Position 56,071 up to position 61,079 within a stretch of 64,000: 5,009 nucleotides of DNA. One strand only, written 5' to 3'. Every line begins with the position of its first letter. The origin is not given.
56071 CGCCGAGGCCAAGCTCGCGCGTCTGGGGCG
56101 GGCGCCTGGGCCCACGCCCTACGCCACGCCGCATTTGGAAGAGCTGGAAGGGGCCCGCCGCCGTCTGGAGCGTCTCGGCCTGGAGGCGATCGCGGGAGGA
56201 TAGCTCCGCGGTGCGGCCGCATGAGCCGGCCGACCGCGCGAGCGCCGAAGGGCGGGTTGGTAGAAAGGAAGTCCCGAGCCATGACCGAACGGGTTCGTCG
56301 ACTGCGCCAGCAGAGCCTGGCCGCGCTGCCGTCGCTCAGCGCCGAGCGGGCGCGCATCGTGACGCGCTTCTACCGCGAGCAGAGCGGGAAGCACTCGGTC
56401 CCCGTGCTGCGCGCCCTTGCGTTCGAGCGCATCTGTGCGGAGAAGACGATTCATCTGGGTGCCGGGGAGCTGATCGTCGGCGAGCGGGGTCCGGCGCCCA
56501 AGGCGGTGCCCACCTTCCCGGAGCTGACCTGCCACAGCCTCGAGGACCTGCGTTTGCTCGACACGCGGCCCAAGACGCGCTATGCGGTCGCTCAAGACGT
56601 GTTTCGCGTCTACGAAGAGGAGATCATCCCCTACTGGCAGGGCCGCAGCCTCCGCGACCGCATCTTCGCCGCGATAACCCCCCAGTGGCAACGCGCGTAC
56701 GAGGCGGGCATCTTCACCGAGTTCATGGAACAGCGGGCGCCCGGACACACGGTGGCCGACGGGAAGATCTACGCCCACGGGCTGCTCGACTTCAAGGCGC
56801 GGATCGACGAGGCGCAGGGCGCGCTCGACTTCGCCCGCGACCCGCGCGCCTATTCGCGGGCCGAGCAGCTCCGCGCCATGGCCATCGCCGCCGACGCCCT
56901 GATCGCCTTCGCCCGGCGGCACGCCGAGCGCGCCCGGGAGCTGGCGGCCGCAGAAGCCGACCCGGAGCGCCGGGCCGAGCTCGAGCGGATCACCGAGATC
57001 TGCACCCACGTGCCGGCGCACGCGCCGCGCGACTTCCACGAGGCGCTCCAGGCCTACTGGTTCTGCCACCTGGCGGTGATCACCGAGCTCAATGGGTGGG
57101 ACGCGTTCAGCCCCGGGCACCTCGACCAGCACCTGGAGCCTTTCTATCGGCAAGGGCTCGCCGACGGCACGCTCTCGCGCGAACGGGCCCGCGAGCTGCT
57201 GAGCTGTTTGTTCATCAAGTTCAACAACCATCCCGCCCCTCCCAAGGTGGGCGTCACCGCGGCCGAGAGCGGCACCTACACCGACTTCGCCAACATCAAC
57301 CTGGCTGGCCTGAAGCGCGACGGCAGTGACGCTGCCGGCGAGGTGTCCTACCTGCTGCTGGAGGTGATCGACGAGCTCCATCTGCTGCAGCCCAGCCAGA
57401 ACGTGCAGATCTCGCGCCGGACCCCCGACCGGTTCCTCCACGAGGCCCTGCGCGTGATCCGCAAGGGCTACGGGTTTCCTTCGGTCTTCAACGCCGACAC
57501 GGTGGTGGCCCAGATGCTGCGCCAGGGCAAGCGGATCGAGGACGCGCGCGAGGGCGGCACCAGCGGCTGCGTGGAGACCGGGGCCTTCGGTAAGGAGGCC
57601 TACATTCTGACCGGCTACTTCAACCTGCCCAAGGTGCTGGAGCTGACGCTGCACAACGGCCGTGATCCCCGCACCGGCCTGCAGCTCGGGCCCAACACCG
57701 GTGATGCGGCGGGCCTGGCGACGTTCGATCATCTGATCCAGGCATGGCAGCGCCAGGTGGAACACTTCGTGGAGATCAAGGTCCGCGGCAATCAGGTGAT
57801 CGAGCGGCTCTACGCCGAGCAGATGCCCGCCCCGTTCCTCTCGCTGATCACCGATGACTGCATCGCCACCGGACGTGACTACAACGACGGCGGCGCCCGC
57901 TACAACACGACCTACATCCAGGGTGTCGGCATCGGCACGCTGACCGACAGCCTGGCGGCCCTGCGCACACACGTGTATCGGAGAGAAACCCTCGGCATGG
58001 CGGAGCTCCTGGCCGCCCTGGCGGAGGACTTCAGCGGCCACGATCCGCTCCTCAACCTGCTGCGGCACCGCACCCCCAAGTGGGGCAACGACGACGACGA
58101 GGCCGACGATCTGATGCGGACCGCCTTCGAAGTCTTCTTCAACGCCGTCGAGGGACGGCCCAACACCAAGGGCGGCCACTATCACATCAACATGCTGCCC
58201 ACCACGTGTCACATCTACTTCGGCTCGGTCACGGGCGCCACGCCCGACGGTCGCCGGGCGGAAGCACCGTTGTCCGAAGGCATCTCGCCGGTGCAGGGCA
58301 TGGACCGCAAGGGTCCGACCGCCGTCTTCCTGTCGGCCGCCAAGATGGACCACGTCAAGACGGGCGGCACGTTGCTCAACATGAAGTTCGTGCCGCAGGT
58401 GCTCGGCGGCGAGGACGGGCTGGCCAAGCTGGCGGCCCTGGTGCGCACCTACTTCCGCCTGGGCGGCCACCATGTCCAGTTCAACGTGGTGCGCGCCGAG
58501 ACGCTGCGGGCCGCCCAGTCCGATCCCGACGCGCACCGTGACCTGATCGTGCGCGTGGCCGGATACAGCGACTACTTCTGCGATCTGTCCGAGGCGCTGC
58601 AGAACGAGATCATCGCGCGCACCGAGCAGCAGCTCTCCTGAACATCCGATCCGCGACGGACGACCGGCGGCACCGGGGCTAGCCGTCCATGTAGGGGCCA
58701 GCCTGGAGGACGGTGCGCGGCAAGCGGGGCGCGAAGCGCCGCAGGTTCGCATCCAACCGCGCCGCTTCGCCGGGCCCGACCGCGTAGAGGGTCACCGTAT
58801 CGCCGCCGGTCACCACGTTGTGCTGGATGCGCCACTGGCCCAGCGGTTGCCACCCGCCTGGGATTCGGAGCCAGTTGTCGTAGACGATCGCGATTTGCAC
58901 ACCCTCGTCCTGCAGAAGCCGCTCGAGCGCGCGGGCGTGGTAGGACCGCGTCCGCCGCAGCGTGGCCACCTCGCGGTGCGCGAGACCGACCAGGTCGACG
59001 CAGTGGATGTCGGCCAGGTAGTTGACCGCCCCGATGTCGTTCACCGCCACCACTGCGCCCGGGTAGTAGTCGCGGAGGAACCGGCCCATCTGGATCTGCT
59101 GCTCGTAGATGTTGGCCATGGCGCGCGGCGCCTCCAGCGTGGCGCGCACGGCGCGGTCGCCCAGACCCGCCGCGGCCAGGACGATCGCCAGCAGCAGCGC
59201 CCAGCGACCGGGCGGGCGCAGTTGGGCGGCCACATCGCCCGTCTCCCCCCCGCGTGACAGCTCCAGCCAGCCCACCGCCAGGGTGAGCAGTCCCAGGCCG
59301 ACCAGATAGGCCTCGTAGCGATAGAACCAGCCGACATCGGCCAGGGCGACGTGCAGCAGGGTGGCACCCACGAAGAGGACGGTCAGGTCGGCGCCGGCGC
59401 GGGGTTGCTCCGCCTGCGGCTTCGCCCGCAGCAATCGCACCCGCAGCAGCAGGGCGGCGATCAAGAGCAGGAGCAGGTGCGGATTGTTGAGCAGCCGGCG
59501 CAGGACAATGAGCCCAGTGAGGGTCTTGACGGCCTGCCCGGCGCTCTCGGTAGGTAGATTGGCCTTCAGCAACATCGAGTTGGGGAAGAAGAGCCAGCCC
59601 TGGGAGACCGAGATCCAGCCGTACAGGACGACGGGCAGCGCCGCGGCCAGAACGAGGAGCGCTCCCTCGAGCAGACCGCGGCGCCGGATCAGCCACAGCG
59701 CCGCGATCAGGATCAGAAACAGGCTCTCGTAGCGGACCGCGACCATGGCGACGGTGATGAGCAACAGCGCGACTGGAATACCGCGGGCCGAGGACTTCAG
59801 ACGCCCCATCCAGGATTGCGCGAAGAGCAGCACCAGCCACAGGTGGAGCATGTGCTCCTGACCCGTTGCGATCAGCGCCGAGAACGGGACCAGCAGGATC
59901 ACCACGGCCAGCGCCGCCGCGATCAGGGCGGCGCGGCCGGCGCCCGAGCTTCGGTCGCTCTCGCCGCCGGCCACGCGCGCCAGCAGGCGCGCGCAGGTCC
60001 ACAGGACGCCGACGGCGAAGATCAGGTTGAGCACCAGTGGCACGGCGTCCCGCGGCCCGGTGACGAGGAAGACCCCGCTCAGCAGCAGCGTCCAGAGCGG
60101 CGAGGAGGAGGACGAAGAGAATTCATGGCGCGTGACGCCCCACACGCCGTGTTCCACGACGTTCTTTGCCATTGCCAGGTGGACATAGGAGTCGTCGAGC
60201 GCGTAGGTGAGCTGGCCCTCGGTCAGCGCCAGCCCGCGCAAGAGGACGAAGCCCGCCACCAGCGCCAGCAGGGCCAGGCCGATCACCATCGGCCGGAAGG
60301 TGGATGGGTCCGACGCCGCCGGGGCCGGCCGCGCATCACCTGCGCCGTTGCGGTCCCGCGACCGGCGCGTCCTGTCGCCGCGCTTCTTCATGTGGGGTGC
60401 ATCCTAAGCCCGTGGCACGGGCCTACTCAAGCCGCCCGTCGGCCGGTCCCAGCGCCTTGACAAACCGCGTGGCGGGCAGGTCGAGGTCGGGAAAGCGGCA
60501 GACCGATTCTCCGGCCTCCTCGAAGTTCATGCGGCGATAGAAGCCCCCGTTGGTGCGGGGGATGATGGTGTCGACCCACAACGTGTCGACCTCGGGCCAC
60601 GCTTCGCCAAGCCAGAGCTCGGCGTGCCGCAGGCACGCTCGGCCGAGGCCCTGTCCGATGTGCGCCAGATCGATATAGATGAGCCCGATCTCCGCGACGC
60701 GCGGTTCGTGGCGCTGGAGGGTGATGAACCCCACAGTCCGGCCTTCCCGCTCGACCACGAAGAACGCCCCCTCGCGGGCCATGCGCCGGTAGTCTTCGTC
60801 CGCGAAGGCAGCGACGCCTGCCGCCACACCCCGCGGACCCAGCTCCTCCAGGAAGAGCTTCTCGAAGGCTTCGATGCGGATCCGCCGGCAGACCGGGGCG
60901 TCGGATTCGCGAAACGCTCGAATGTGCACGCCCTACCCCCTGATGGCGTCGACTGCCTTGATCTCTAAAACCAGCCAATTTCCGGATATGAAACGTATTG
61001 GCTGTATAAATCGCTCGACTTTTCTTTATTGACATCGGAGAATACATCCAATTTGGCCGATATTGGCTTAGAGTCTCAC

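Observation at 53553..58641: pruA - GRE-activase - glycyl radical enzyme operon: candidate anaerobic (hydroxy)proline-to-glutamate route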

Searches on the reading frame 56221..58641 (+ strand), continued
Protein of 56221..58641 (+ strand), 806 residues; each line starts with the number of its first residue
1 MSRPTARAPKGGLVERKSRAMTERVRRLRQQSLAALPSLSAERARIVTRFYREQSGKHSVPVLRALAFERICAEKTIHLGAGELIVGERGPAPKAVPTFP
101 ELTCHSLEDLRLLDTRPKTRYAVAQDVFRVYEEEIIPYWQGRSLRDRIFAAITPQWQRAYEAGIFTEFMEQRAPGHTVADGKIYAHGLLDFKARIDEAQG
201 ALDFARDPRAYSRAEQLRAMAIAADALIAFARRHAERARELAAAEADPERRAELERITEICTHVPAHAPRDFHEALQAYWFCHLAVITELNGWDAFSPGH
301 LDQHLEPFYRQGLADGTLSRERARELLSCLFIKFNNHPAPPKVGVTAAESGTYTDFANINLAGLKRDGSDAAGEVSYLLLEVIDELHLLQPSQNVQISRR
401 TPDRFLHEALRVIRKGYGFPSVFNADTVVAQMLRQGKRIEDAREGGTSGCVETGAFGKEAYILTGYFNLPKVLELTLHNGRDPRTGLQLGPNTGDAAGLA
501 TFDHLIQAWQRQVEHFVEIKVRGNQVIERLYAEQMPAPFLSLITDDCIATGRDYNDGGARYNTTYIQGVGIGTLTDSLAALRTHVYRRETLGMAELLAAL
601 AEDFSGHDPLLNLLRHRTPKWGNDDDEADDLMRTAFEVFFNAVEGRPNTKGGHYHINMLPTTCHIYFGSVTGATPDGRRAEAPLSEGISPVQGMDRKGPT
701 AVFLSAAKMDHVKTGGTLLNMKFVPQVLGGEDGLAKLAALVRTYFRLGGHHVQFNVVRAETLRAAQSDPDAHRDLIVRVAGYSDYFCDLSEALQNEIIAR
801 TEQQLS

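Call 43: search_protein_families(library=ncbifam, proteins=[L070:11977-16128:+, L021:5260-7653:+, L021:7598-8752:+, L021:15773-16876:+, L021:17616-18782:+, L021:13279-14307:-, L021:14314-15309:-, L052:7916-8791:+, L070:16184-17737:+, L067:4753-5469:+], max_evalue=1e-25)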
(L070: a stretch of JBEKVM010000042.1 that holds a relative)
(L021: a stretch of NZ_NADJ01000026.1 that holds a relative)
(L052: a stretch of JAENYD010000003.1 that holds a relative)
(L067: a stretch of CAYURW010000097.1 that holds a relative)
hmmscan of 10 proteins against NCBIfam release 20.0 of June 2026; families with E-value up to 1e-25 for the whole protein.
L070:11977-16128:+ (1383 aa): 35 families (the best 25 are shown)
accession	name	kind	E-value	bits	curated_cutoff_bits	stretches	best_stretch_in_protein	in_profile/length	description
NF008869.0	PRK11904.1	equivalog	2e-120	403.4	747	1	315-1159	194-1021/1042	bifunctional proline dehydrogenase/L-glutamate gamma-semialdehyde dehydrogenase PutA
NF008772.0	PRK11809.1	equivalog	6e-94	315.7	1750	1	315-1320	273-1267/1318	trifunctional transcriptional regulator/proline dehydrogenase/L-glutamate gamma-semialdehyde dehydrogenase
NF002852.0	PRK03137.1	subfamily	1.1e-85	288.5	648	1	668-1160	6-508/514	L-glutamate gamma-semialdehyde dehydrogenase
TIGR01238.1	D1pyr5carbox3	equivalog_domain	6.4e-83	279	485.2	1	712-1159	47-498/500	L-glutamate gamma-semialdehyde dehydrogenase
TIGR01237.1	D1pyr5carbox2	equivalog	6.9e-79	266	659.65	1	669-1159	3-504/511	L-glutamate gamma-semialdehyde dehydrogenase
NF052305.1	DioxValDhHalo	equivalog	2.5e-65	221.3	750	1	715-1139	19-457/483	2,5-dioxovalerate dehydrogenase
NF042993.1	AlphKGSA_gudD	equivalog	1.9e-63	214.9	770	1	716-1139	19-457/481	alpha-ketoglutaric semialdehyde dehydrogenase GucD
NF006992.0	PRK09457.1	subfamily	1.3e-59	202.2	514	1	717-1139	16-448/487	succinylglutamate-semialdehyde dehydrogenase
TIGR03240.1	arg_catab_astD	equivalog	1.4e-55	189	579.3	1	715-1140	12-447/484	succinylglutamate-semialdehyde dehydrogenase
NF006916.0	PRK09407.1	equivalog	6.4e-54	183.4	521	1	731-1142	48-473/526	succinic semialdehyde dehydrogenase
NF010000.0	PRK13473.1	subfamily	2e-53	181.7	615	1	704-1145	5-456/475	aminobutyraldehyde dehydrogenase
TIGR01804.1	BADH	equivalog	6e-52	176.7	668.6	1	723-1143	20-453/467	betaine-aldehyde dehydrogenase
TIGR01780.1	SSADH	subfamily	1.6e-49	169.1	646.35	1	730-1143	10-434/448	succinate-semialdehyde dehydrogenase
NF040792.1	glyc_ald_dh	equivalog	4.7e-48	164.3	760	1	726-1121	25-435/488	D-glyceraldehyde dehydrogenase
TIGR02299.1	HpaE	equivalog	6.8e-48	163.4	638.35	1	732-1156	31-467/488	5-carboxymethyl-2-hydroxymuconate semialdehyde dehydrogenase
TIGR01236.1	D1pyr5carbox1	equivalog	4.8e-46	157.5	613.6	1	669-1158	2-513/533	L-glutamate gamma-semialdehyde dehydrogenase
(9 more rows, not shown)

L021:5260-7653:+ (797 aa): 9 families
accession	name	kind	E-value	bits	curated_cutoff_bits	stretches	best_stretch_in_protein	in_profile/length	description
TIGR01774.1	PFL2-3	subfamily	2.2e-213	710.8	678.2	1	10-790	3-783/786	formate C-acetyltransferase/glycerol dehydratase family glycyl radical enzyme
TIGR04394.1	choline_CutC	equivalog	3.3e-211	703.9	1050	1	11-791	3-786/789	choline trimethylamine-lyase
NF043068.1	glycl_HYPD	equivalog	5e-191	636.7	1100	1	11-791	2-782/784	trans-4-hydroxy-L-proline dehydratase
NF048011.1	SfplDhtHpsGDes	equivalog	4.2e-188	627.3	1000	1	10-790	23-818/821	(2S)-3-sulfopropanediol dehydratase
NF007437.0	PRK09983.1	equivalog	1.7e-161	539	1109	1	11-790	3-762/765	formate C-acetyltransferase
NF048009.1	SfplDhtHpfGKleb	equivalog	4.4e-150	501.4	1000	1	11-790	26-821/824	(2S)-3-sulfopropanediol dehydratase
NF033718.1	indole_decarb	equivalog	1.4e-120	404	1100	1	169-789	220-864/868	indoleacetate decarboxylase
NF033715.1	glycyl_HPDL_Lrg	equivalog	5.9e-109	365.2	1150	2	173-593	235-678/901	4-hydroxyphenylacetate decarboxylase large subunit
TIGR01255.1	pyr_form_ly_1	equivalog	1.7e-41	142.5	994.2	1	241-791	213-741/744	formate C-acetyltransferase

L021:7598-8752:+ (384 aa): 12 families
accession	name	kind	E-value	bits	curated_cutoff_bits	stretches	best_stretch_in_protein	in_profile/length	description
TIGR02494.1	PFLE_PFLC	subfamily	2.9e-95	318.9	174.35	1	74-356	1-283/293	glycyl-radical enzyme activating protein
NF043069.1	T4HPD_activ_SAM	equivalog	2.7e-90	302.8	425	1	72-359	2-285/299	trans-4-hydroxy-L-proline dehydratase activase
NF048010.1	SfplDhtActHpsHDes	equivalog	2.9e-90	302.1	430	1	69-350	3-286/298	(2S)-3-sulfopropanediol dehydratase activating enzyme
NF048008.1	SfplDhtActHpfHKleb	equivalog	7.8e-85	284.9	500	1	74-347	2-278/308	(2S)-3-sulfopropanediol dehydratase activating enzyme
NF033719.1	ind_deCO2_activ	equivalog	9.1e-85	284.6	425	1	73-357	2-288/302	indoleacetate decarboxylase activase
TIGR04395.1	cutC_activ_rSAM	equivalog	5.3e-77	259.1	360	1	73-346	6-281/309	choline TMA-lyase-activating enzyme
NF033717.2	HPDL_rSAM_activ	equivalog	2.1e-73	247.3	420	1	71-355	3-289/311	4-hydroxyphenylacetate decarboxylase activase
TIGR04003.1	rSAM_BssD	equivalog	4.9e-63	213.2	496.45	1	75-343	4-277/314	[benzylsuccinate synthase]-activating enzyme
NF007483.0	PRK10076.1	equivalog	2.1e-60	204.4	326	1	131-356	49-275/292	[formate-C-acetyltransferase]-activating enzyme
TIGR02493.1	PFLA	equivalog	4.9e-53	179.9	231.75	1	157-355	29-225/235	pyruvate formate-lyase-activating protein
TIGR04041.1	activase_YjjW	hypoth_equivalog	2.9e-44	151.6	250.2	1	72-334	2-245/276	YjjW family glycine radical enzyme activase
NF008356.0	PRK11145.1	equivalog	7.7e-43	146.5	375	1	170-357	45-232/246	pyruvate formate lyase 1-activating protein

L021:15773-16876:+ (367 aa): 1 family
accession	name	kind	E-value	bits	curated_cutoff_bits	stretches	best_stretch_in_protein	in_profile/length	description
TIGR01372.1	soxA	subfamily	6.4e-46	156.6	1164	1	7-330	169-490/996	sarcosine oxidase subunit alpha family protein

L021:17616-18782:+ (388 aa): 3 families
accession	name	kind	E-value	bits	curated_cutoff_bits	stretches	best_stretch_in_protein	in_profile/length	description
TIGR01373.1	soxB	subfamily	7e-60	203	529.45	1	9-382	29-405/407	sarcosine oxidase subunit beta family protein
TIGR02352.1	thiamin_ThiO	equivalog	1.1e-44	152.9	250.8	1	13-362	1-350/351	glycine oxidase ThiO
NF001933.0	PRK00711.1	subfamily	2.9e-28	99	383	0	70-378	115-418/429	D-amino acid dehydrogenase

L021:13279-14307:- (342 aa): 6 families
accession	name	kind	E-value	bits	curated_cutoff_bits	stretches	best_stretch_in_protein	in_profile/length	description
NF045511.1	TransHydProDhtase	equivalog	4.8e-118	394.1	540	1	5-338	1-333/335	trans-3-hydroxy-L-proline dehydratase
NF010576.0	PRK13969.1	equivalog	3.5e-103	345.1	556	1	5-338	1-333/335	proline racemase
NF010578.0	PRK13971.1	equivalog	5.2e-88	295.3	376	1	8-339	3-332/333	4-hydroxyproline epimerase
NF047722.1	T3LHypDht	equivalog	2e-70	237.6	550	1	6-339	2-335/341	trans-3-hydroxy-L-proline dehydratase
NF052296.1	HdxProlEpimProt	equivalog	1.8e-51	175.3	450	1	12-337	2-308/309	4-hydroxyproline epimerase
NF010577.0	PRK13970.1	equivalog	2.9e-37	128.7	442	1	10-335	4-307/311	4-hydroxyproline epimerase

L021:14314-15309:- (331 aa): 13 families
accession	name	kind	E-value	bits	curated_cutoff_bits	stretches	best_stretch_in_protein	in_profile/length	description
NF006379.0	PRK08618.1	equivalog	4.2e-136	453.5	417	1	1-328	1-325/326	ornithine cyclodeaminase family protein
TIGR02371.1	ala_DH_arch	equivalog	2.8e-74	250.2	409.15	1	2-329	3-324/325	alanine dehydrogenase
NF004793.0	PRK06141.1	equivalog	1.7e-71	240.8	322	1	1-318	1-311/314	bifunctional Delta(1)-pyrroline-2-carboxylate/Delta(1)-piperideine-2-carboxylate reductase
NF006141.0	PRK08291.1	equivalog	3e-54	184.2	408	1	1-327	4-328/330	cyclodeaminase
TIGR02992.1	ectoine_eutC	equivalog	8.9e-52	176.2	471.65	1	2-327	2-325/326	ectoine utilization protein EutC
NF005603.0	PRK07340.1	equivalog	3.1e-42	144.9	266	1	5-316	8-301/307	delta(1)-pyrroline-2-carboxylate reductase family protein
NF005011.0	PRK06407.1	subfamily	1.1e-41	143.1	337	1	2-315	3-296/302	ornithine cyclodeaminase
NF045643.1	ImmsucRedBhcD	equivalog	1.5e-40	139.5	500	1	1-327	1-319/321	iminosuccinate reductase BhcD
NF005296.0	PRK06823.1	equivalog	5.2e-40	137.3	438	1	1-317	1-312/315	ornithine cyclodeaminase family protein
TIGR03944.1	dehyd_SbnB_fam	equivalog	8.6e-39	133.4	326.9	1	1-326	1-323/327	2,3-diaminopropionate biosynthesis protein SbnB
NF005762.1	PRK07589.1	equivalog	9.8e-37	126.7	350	1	58-324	59-315/334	ornithine cyclodeaminase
NF004848.0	PRK06199.1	subfamily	1.3e-32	113.3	362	1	47-328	74-371/379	tyramine oxidase subunit B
NF045512.1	PyrPipCarbRedLhpI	equivalog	2.4e-32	112.3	400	1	5-312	4-291/298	bifunctional Delta(1)-pyrroline-2-carboxylate/Delta(1)-piperideine-2-carboxylate reductase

L052:7916-8791:+ (291 aa): 2 families
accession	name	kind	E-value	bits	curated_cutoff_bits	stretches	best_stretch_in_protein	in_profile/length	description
TIGR04336.1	AmmeMemoSam_B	hypoth_equivalog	1.3e-38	132.8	26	1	62-278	33-259/270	AmmeMemoRadiSam system protein B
NF001987.0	PRK00782.1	equivalog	2.3e-36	125.4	295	1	57-288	28-263/267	MEMO1 family protein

L070:16184-17737:+ (517 aa): 0 families

L067:4753-5469:+ (238 aa): 53 families (the best 25 are shown)
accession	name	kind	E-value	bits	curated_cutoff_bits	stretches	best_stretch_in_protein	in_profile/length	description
NF008626.0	PRK11614.1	equivalog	9.6e-82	274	441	1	1-237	1-236/237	high-affinity branched-chain amino acid ABC transporter ATP-binding protein LivF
TIGR03410.1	urea_trans_UrtE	equivalog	9.5e-72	241.2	285.8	1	6-229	1-223/230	urea ABC transporter ATP-binding subunit UrtE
TIGR04406.1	LPS_export_lptB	equivalog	2.6e-52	177.5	240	1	6-238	2-235/239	LPS export ABC transporter ATP-binding protein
TIGR01188.1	drrA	subfamily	2.6e-45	155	312.45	1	14-226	2-212/302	daunorubicin resistance ABC transporter, ATP-binding protein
NF008144.0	PRK10895.1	equivalog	1.9e-43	148.7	381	1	5-237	3-236/241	LPS export ABC transporter ATP-binding protein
TIGR03411.1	urea_trans_UrtD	equivalog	1.1e-42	146.4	304.1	1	5-238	2-242/242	urea ABC transporter ATP-binding protein UrtD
NF008449.1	PRK11300.1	equivalog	1.6e-40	139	362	0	1-103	1-103/255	high-affinity branched-chain amino acid ABC transporter ATP-binding protein LivG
TIGR03265.1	PhnT2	equivalog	1e-37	130.2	457.7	1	4-221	3-218/353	putative 2-aminoethylphosphonate ABC transporter ATP-binding protein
NF011967.0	PRK15439.1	equivalog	8.9e-36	123.4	586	1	4-231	10-233/510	autoinducer 2 ABC transporter ATP-binding protein LsrA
TIGR02315.1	ABC_phnC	equivalog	1.4e-34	119.6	266.1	1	6-228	2-236/243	phosphonate ABC transporter ATP-binding protein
TIGR03522.1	GldA_ABC_ATP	equivalog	1.5e-34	119.8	402.6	1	6-230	3-224/301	gliding motility-associated ABC transporter ATP-binding subunit GldA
TIGR03864.1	PQQ_ABC_ATP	hypoth_equivalog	1.3e-33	116.5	302.25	1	6-228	2-222/236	ABC transporter, ATP-binding subunit, PQQ-dependent alcohol dehydrogenase system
NF007027.0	PRK09493.1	equivalog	2.9e-33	115.2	379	1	6-229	2-227/240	glutamine ABC transporter ATP-binding protein GlnQ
TIGR00968.1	3a0106s01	subfamily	3.6e-33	115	342.75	1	8-228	3-221/237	sulfate ABC transporter ATP-binding protein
TIGR02673.1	FtsE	equivalog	5.4e-33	114.5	264.85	1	6-214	2-213/214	cell division ATP-binding protein FtsE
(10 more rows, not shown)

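Call 47: find_related_loci(query=P0001, collection=metagenome_contigs, flank=8000)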
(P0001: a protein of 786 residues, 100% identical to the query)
Query P0001 (786 aa) in metagenome_contigs; peptide patterns used: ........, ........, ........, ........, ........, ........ (x = any residue, [..] = any of these).
600 stretches matched a pattern (row limit reached: there are more); 585 encode a relative of the query (tblastn E <= 1e-3); the best 80 are kept; 80 distinct loci.
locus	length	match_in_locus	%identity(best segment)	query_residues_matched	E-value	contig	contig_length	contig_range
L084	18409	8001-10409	74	1-785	0e+0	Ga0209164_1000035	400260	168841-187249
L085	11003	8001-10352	73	1-784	0e+0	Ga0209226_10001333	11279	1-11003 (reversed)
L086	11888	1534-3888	73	1-786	0e+0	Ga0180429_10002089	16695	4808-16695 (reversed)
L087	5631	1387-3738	72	1-783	0e+0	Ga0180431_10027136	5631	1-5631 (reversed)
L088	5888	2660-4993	73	1-783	0e+0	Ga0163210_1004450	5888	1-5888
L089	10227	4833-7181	71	1-783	0e+0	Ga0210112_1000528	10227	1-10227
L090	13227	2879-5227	69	1-783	0e+0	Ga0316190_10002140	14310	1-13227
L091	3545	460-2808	69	1-783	0e+0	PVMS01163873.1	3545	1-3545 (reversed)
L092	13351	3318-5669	70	1-784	0e+0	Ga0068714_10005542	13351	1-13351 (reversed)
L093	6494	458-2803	69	1-782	0e+0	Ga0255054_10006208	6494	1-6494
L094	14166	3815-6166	69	1-784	0e+0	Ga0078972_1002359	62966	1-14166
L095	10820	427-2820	67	1-783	0e+0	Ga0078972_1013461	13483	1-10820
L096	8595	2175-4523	68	1-783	0e+0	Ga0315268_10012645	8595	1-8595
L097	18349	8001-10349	67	1-783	0e+0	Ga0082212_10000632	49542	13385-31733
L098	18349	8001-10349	69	1-783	0e+0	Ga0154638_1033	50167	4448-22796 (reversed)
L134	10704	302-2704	64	1-784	0e+0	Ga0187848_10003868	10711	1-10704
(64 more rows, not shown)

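Call 63: search_protein_families(library=pfam, proteins=[L082:6819-7805:-], max_evalue=0.1)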
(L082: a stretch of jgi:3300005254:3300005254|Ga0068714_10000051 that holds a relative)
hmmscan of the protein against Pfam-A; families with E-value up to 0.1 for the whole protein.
L082:6819-7805:- (328 aa): 0 families

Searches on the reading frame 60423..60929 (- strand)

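Call 15: search_protein_families(library=ncbifam, proteins=[window:60423-60929:-], max_evalue=0.001)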
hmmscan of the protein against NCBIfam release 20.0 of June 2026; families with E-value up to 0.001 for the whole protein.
window:60423-60929:- (168 aa): 1 family
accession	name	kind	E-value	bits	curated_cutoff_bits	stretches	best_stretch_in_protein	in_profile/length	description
NF008212.0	PRK10975.1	equivalog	9.3e-05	22.3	219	1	58-109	143-194/232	dTDP-4-amino-4,6-dideoxy-D-galactose acyltransferase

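Call 63: search_protein_families(library=pfam, proteins=[window:60423-60929:-], max_evalue=0.1)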
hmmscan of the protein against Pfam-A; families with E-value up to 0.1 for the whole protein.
window:60423-60929:- (168 aa): 4 families
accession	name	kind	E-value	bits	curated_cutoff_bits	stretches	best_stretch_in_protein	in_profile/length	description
PF13508.13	Acetyltransf_7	-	2.4e-11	44.3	27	1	53-138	2-84/84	Acetyltransferase (GNAT) domain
PF00583.31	Acetyltransf_1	-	2.1e-10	41.3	20.7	1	46-136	26-116/116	Acetyltransferase (GNAT) family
PF13673.13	Acetyltransf_10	-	1.3e-06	28.8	23.6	1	43-142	18-113/128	Acetyltransferase (GNAT) domain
PF13302.13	Acetyltransf_3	-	0.00066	20.8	25.4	1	3-102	4-103/138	Acetyltransferase (GNAT) domain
